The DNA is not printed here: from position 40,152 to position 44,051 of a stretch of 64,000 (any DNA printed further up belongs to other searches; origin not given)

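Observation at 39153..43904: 1583-aa protein fusing an M48-type metallopeptidase motif to an ABC1/UbiB-type atypical kinase domain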

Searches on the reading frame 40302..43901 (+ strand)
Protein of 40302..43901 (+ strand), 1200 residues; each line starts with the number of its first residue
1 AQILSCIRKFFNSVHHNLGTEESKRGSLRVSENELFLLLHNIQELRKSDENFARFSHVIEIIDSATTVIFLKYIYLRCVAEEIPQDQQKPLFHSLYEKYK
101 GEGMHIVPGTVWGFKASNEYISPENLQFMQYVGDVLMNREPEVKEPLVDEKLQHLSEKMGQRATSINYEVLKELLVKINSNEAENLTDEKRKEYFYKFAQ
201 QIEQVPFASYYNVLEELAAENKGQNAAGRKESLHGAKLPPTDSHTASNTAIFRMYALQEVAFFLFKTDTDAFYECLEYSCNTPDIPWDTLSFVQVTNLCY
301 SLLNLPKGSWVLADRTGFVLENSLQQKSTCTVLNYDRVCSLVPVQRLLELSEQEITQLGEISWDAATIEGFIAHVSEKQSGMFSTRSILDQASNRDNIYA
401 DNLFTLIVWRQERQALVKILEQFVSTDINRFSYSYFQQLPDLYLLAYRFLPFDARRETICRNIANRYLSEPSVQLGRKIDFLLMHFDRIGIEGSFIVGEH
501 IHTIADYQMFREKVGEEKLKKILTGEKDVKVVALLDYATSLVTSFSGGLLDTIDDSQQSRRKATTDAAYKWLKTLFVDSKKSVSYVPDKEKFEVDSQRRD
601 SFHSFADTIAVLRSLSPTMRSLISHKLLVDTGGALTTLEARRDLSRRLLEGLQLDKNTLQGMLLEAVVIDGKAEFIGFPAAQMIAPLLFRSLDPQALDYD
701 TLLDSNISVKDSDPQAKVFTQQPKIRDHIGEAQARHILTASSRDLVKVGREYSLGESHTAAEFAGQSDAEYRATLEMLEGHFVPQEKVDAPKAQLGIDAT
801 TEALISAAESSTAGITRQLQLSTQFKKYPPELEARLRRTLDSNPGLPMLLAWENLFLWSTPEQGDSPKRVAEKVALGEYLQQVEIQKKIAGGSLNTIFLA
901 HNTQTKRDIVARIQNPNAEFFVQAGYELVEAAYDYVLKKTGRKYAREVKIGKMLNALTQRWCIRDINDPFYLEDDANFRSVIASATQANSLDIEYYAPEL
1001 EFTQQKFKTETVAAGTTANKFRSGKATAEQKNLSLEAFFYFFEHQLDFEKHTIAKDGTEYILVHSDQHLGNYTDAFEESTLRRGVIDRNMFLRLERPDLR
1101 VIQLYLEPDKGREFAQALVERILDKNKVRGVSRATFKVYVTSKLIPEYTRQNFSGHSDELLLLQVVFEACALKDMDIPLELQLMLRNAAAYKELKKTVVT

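Call 31: search_protein_representatives(alignment_id=A2)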
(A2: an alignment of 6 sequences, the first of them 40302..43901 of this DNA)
Query: 6 sequences, 1151 profile positions. Proteins with E-value up to 0.001 (for the whole library): 443; up to 1e-10: 392; up to 1e-30: 168. The best 150 are listed.
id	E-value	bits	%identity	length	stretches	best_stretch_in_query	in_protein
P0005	0.0e+00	1578.8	-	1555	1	3-1150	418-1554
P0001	0.0e+00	1525.6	-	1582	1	10-1150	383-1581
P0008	0.0e+00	1336.3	-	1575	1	10-1149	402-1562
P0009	0.0e+00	1279.5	-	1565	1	13-1150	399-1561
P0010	0.0e+00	1229.0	-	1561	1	9-1150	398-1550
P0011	0.0e+00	1223.5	-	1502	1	7-1149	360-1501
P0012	0.0e+00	1206.7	-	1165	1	30-1149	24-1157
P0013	0.0e+00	1199.8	-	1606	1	13-1149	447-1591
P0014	0.0e+00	1192.7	-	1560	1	24-1150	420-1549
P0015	0.0e+00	1171.3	-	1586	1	9-1150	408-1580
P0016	0.0e+00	1169.8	-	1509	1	12-1149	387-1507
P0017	0.0e+00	1162.3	-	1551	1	11-1150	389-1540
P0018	0.0e+00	1139.6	-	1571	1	10-1150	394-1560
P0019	0.0e+00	1135.1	-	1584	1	10-1149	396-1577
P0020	0.0e+00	1134.4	-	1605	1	10-1150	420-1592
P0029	0.0e+00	1082.7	-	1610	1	12-1149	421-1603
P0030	0.0e+00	1080.5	-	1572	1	8-1149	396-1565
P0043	4.2e-294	995.4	-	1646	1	30-1150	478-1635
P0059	5.0e-258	876.0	-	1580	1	12-1149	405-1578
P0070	5.6e-236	803.0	-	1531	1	11-1150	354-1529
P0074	3.0e-227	774.1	-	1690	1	57-1149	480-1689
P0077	5.1e-224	763.4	-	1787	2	10-1099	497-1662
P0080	1.2e-216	739.0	-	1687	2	225-1124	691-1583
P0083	6.3e-213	726.6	-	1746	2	254-1149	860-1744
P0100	3.9e-176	604.8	-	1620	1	9-1150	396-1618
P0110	3.4e-163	561.9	-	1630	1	45-1080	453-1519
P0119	1.4e-132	460.5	-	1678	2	29-1149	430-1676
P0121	4.3e-119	415.9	-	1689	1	14-1150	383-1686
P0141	5.4e-61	223.5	-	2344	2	746-1143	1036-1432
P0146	1.0e-48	182.8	-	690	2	744-1147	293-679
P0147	1.8e-44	168.7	-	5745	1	399-1145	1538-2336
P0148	3.3e-44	167.9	-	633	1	755-1147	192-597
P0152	2.7e-41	158.2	-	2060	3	891-1146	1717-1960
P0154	4.1e-39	151.0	-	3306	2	549-977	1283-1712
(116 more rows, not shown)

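Call 39: list_cluster_members(proteins=[P0008, P0013, P0029, P0043, P0074, P0100, P0121, P0141, P0147, P0154])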
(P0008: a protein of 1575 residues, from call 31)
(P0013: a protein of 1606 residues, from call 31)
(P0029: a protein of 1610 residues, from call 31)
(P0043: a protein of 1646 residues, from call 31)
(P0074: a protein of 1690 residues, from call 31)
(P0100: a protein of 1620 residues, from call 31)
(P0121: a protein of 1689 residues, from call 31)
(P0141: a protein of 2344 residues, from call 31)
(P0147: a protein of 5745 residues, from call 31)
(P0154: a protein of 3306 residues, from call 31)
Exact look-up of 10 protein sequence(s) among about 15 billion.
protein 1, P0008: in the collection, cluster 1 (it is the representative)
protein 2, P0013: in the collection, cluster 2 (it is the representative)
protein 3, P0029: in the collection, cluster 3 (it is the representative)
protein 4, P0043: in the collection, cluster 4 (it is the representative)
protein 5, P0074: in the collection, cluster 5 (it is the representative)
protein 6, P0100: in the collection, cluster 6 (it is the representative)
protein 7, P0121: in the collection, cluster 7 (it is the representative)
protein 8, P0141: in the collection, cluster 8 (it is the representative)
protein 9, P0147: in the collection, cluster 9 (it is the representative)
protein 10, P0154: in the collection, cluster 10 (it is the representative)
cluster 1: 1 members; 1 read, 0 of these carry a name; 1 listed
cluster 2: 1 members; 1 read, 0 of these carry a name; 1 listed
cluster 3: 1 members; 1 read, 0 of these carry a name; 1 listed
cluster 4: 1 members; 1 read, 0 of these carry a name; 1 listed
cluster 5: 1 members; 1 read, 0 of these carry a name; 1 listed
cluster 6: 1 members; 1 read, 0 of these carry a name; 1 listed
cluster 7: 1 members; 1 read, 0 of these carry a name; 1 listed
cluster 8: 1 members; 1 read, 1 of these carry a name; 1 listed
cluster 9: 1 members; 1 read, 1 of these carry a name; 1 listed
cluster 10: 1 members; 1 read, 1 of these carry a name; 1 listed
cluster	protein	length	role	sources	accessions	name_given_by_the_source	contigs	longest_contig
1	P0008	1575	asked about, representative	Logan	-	-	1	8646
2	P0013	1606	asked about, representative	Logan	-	-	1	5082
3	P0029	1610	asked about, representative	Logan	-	-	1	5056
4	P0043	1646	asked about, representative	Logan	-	-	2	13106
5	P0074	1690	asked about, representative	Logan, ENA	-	-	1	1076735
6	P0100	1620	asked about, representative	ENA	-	-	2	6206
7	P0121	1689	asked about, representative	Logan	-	-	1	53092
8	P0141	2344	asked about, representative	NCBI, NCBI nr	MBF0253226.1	MAG: hypothetical protein HQL29_05355, partial [Candidatus Omnitrophica bacterium] | hypothetical protein [Candidatus Omnitrophota bacterium]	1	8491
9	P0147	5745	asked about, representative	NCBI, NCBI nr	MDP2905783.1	MAG: hypothetical protein Q8O22_05720 [Candidatus Omnitrophota bacterium] | hypothetical protein [Candidatus Omnitrophota bacterium]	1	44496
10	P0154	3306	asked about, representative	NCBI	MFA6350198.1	MAG: ATP-binding protein, partial [Candidatus Omnitrophota bacterium]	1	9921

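Call 44: predict_structure(alignment_id=A2)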
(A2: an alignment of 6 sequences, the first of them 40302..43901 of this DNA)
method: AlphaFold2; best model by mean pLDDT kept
length: 1200 residues; sequences in the alignment: 6
mean_pLDDT: 66.5   pTM: 0.57
mean pLDDT of the five models: 66.5, 63.5, 63.5, 62.7, 58.3
residues with pLDDT >= 90: 23; 70-90: 583; 50-70: 337; < 50: 257
segments of 3 or more residues with pLDDT < 50: 1-6, 16-26, 51-55, 108-121, 138-171, 181-184, 208-212, 219-241, 306-329, 360-363, 384-395, 528-533, 579-581, 596-598, 710-720, 785-797, 812-814, 823-827, 837-843, 887-918, 1000-1015
pLDDT, mean of each block of 10 residues (from residue 1): 47 46 45 63 59 51 61 58 62 68 55 36 58 51 37 35 37 54 62 81 56 53 35 38 65 78 78 90 80 81 53 33 40 78 89 67 63 78 44 57 79 86 62 72 87 77 87 88 81 82 84 84 61 54 60 73 82 67 62 54 75 72 77 80 86 80 85 73 76 81 75 41 76 85 68 59 83 87 48 45 63 50 50 53 59 72 68 66 52 36 33 40 71 84 74 72 64 76 80 70 34 50 64 82 85 80 70 74 70 86 85 85 86 83 80 69 77 78 79 67
secondary structure, 60 per line:
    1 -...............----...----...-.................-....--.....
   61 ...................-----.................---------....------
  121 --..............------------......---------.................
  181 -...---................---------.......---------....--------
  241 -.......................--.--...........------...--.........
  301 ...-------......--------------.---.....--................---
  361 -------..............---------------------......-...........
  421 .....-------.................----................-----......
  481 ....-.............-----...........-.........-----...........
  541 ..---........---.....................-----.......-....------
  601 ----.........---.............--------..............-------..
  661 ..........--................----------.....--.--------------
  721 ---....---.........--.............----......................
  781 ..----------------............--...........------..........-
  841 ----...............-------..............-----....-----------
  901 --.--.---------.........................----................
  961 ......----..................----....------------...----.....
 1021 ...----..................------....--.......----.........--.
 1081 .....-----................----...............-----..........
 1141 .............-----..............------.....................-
elements in order (helices of 4 or more, strands of 3 or more residues): H2-13 E14-16 E28-30 H32-48 H50-53 H56-79 H85-101 H111-114 H123-136 H149-154 H164-180 H188-203 H213-219 H229-232 H242-264 H270-280 H292-303 H311-316 H335-339 H342-357 H368-381 H403-408 H410-425 H433-449 H454-469 H475-484 H486-498 H504-514 H516-524 H530-542 H546-553 H557-577 E583-586 E591-594 H605-613 H617-629 H638-651 H659-670 H673-688 H699-703 H731-739 H742-754 H759-782 H799-810 H813-823 H830-839 H845-859 H867-880 H886-889 H916-940 H945-966 H971-988 E993-996 H1018-1023 H1028-1045 E1052-1055 E1058-1064 E1072-1077 E1080-1085 E1091-1095 H1096-1106 H1111-1125 H1131-1153 H1159-1172 H1179-1199

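Call 50: fold_search(model_id=the predicted structure, library=pdb)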
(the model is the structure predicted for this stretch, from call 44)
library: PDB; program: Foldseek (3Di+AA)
matches with E <= 10: 402; with E <= 0.001: 1
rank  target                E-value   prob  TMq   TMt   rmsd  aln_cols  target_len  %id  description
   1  7ni5_B                9.7e-04  0.90  0.15  0.09  40.9      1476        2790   11  Human ATM kinase with bound inhibitor KU-55933 (released 2021-09-01)
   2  4buj_F                5.3e-03  0.38  0.10  0.10  32.3      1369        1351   12  Crystal structure of the S. cerevisiae Ski2-3-8 complex (released 2013-08-28)
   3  3s51_A                6.2e-03  0.23  0.09  0.09  41.2      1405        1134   10  Structure of FANCI (released 2011-07-27)
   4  8q9t_E                6.7e-03  0.28  0.09  0.09  36.9      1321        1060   10  CryoEM structure of a S. Cerevisiae Ski238 complex bound to RNA (released 2023-11-29)
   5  3s4z_A                7.8e-03  0.21  0.08  0.09  41.2      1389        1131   10  Structure of a Y DNA-FANCI complex (released 2011-07-27)
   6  9b3i_A                1.3e-02  0.41  0.12  0.13  35.9      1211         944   12  Cryo-EM structure of yeast (Nap1)2-H2A-H2B-Kap114-RanGTP (released 2024-11-27)
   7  7mop_A                1.8e-02  0.21  0.09  0.06  31.2      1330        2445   11  Cryo-EM structure of human HUWE1 in complex with DDIT4 (released 2021-07-28)
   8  5dlq_B                2.2e-02  0.38  0.12  0.13  36.4      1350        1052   10  Crystal structure of RanGTP-Exportin 4-eIF5A complex (released 2016-06-22)
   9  7q3l_A                2.3e-02  0.35  0.11  0.13  35.2       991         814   11  Human 17S U2 snRNP 5' domain (released 2022-03-30)
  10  8v3b_a                3.2e-02  0.21  0.06  0.12  24.9       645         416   11  Computational Designed Nanocage O43_129_+4 (released 2024-03-13)
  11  5dlq_A                4.6e-02  0.35  0.13  0.14  36.2      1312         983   11  Crystal structure of RanGTP-Exportin 4-eIF5A complex (released 2016-06-22)
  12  7sic_A                5.1e-02  0.33  0.15  0.09  39.9      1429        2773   10  Human ATM Dimer (released 2022-02-02)
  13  9g8r_B                6.3e-02  0.16  0.10  0.10  33.7      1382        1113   10  human SKI7-SKI238 complex in the open state (released 2024-10-16)
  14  9hny_FA               6.8e-02  0.21  0.10  0.15  27.8       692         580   10  Mitoribosomal small subunit in complex with Mettl15 and Mettl17 (released 2025-03-26)
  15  3s4w_A                7.0e-02  0.12  0.09  0.09  41.3      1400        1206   11  Structure of the FANCI-FANCD2 complex (released 2011-07-27)
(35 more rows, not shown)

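Call 64: search_protein_families(library=pfam, proteins=[P0141, P0152, P0154, P0146, P0148], max_evalue=0.001)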
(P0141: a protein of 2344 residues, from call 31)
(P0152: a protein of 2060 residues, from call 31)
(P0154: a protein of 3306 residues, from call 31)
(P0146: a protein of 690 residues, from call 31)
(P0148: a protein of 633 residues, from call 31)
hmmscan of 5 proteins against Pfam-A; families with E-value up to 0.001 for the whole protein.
P0141 (2344 aa): 0 families

P0152 (2060 aa): 1 family
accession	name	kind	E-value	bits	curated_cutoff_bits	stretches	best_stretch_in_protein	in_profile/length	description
PF03109.22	ABC1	-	0.00023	20.8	22.9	1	1767-1872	126-229/244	ABC1 atypical kinase-like domain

P0154 (3306 aa): 3 families
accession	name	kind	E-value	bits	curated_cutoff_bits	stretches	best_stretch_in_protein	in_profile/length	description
PF02518.31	HATPase_c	-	5.9e-24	85.1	26.4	1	2721-2823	2-109/111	Histidine kinase-, DNA gyrase B-, and HSP90-like ATPase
PF13589.12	HATPase_c_3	-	7.3e-06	26.5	25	1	2728-2769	6-48/137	Histidine kinase-, DNA gyrase B-, and HSP90-like ATPase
PF14501.12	HATPase_c_5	-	3e-05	24.3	22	1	2725-2810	6-91/102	GHKL domain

P0146 (690 aa): 1 family
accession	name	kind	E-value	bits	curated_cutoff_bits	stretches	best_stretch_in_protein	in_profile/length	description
PF03109.22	ABC1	-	7.3e-17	61.8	22.9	1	365-584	20-223/244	ABC1 atypical kinase-like domain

P0148 (633 aa): 0 families
